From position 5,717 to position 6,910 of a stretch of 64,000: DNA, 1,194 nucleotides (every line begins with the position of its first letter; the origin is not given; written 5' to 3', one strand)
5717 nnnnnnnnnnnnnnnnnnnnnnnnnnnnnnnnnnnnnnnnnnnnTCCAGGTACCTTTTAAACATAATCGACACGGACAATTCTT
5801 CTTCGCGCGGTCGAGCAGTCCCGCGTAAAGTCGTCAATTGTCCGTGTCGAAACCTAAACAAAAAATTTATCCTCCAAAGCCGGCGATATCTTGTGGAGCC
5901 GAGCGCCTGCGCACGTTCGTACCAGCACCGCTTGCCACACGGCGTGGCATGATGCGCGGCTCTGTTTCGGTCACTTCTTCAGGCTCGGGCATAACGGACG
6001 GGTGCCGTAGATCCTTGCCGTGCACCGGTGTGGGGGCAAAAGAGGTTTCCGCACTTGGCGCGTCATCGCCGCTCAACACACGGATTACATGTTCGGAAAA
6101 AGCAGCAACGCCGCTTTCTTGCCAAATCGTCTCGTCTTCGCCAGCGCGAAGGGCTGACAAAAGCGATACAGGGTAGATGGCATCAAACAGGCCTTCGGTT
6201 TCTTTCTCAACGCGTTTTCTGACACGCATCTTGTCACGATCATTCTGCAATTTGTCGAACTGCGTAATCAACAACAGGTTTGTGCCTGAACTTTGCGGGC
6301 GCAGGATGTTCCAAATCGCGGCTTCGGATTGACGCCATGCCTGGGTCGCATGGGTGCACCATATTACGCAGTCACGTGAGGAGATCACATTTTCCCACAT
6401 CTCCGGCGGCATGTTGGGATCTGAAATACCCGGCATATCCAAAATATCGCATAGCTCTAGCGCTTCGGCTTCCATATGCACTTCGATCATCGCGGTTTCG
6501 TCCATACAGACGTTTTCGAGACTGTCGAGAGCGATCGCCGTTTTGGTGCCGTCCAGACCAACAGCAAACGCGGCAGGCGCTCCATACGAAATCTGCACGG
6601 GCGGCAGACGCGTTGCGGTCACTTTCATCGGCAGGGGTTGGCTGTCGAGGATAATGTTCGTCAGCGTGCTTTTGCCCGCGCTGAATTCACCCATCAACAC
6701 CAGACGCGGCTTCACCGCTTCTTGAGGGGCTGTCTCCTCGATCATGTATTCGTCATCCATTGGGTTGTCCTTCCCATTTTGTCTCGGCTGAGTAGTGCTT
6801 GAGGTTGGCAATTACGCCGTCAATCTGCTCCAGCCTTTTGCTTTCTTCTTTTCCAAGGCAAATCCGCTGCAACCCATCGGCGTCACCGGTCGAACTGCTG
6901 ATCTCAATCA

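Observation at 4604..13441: Eight-gene translationally coupled operon wiring a Ser/Thr kinase-FHA-PP2C triad to three dynamin-type GTPases plus two unassigned proteins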

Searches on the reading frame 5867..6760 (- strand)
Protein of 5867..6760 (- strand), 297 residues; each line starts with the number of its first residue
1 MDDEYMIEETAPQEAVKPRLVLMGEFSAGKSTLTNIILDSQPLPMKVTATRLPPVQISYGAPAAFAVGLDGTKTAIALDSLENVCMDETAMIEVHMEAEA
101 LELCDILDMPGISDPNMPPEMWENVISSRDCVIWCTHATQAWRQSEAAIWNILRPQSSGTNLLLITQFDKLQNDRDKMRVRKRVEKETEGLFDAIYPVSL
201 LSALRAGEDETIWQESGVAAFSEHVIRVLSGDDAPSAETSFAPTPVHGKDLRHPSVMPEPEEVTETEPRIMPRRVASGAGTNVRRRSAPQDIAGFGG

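Call 4: search_protein_families(library=pfam, proteins=[window:5867-6760:-], max_evalue=0.1)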
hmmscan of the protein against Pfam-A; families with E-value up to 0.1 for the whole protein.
window:5867-6760:- (297 aa): 3 families
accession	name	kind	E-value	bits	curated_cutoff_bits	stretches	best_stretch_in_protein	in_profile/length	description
PF00350.29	Dynamin_N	-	7.3e-10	39.5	27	1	21-148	2-148/168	Dynamin family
PF01926.29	MMR_HSR1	-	0.0033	18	21.9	0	20-40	2-22/113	50S ribosome-binding GTPase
PF04670.18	Gtr1_RagA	-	0.042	13.7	22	0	19-40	1-22/232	Gtr1/RagA G protein conserved region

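Call 5: search_protein_families(library=padloc, proteins=[window:5867-6760:-], max_evalue=0.1)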
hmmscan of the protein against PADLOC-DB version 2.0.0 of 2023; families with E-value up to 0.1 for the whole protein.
window:5867-6760:- (297 aa): 2 families
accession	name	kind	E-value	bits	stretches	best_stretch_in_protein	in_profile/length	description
PDLC03839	LeoA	-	0.00043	17.5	1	13-39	53-79/559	-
PDLC03841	LeoBC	-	0.014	12.5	1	20-50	80-98/601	-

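Call 6: search_protein_families(library=ncbifam, proteins=[window:5867-6760:-], max_evalue=0.1)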
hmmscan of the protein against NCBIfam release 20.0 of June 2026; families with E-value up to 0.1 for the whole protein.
window:5867-6760:- (297 aa): 6 families
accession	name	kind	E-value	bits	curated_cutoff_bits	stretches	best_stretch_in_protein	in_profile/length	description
NF000908.1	PRK00089.1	equivalog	1e-05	25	237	1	108-202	57-152/291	GTPase Era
TIGR03918.1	GTP_HydF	equivalog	0.0026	16.7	325.55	0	14-40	4-30/392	[FeFe] hydrogenase H-cluster maturation GTPase HydF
TIGR00231.1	small_GTP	domain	0.0032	17.3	42.5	1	18-41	4-27/164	GTP-binding protein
TIGR03594.1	GTPase_EngA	equivalog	0.009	15.1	306.7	0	13-40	171-198/432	ribosome biogenesis GTPase Der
TIGR03598.1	GTPase_YsxC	equivalog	0.062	13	124.45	0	14-41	15-42/186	ribosome biogenesis GTP-binding protein YihA/YsxC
TIGR00436.1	era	equivalog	0.065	12.6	116.25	0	123-203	74-149/270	GTPase Era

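Call 59: search_solved_structures(query=A7, max_evalue=0.01)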
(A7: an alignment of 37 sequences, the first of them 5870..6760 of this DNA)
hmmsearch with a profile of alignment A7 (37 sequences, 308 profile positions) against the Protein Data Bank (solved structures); distinct sequences matched with E-value up to 0.01: 13.
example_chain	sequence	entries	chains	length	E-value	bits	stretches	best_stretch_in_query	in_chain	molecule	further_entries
5owv_C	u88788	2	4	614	1e-16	64.6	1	17-228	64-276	GTP-binding protein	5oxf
7c1o_A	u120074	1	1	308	9.2e-08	35.2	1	106-206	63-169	GTPase Era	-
3iev_A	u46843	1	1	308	2.5e-07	33.8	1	106-206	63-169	GTP-binding protein era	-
3r9w_A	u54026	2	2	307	2.6e-07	33.7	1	106-206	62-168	GTPase Era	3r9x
5owv_A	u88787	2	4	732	8.3e-05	25.5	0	91-253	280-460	GTP-binding protein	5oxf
6xrs_A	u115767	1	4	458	0.00026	23.9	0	4-37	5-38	GTPase Der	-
8csp_a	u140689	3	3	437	0.00034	23.5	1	11-51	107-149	GTPase Era, mitochondrial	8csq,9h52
7am2_BU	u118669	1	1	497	0.0012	21.7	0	15-46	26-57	GTPase Der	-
6jfk_A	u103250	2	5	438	0.0018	21.1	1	14-299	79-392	Mitofusin-2,cDNA FLJ57997, highly similar to Transmembrane GTPase MFN2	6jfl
8wdb_D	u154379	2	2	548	0.0021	20.9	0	16-39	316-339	Probable dipeptide-transport ATP-binding protein ABC transporter DppD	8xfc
8wd9_D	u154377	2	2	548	0.0021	20.9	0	16-39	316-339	Probable dipeptide-transport ATP-binding protein ABC transporter DppD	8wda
7aoi_XL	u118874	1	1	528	0.0046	19.7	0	16-44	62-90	GTP-binding protein, putative,mt-EngA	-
6yxx_EA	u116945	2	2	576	0.0062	19.3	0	16-44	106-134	mt-EngA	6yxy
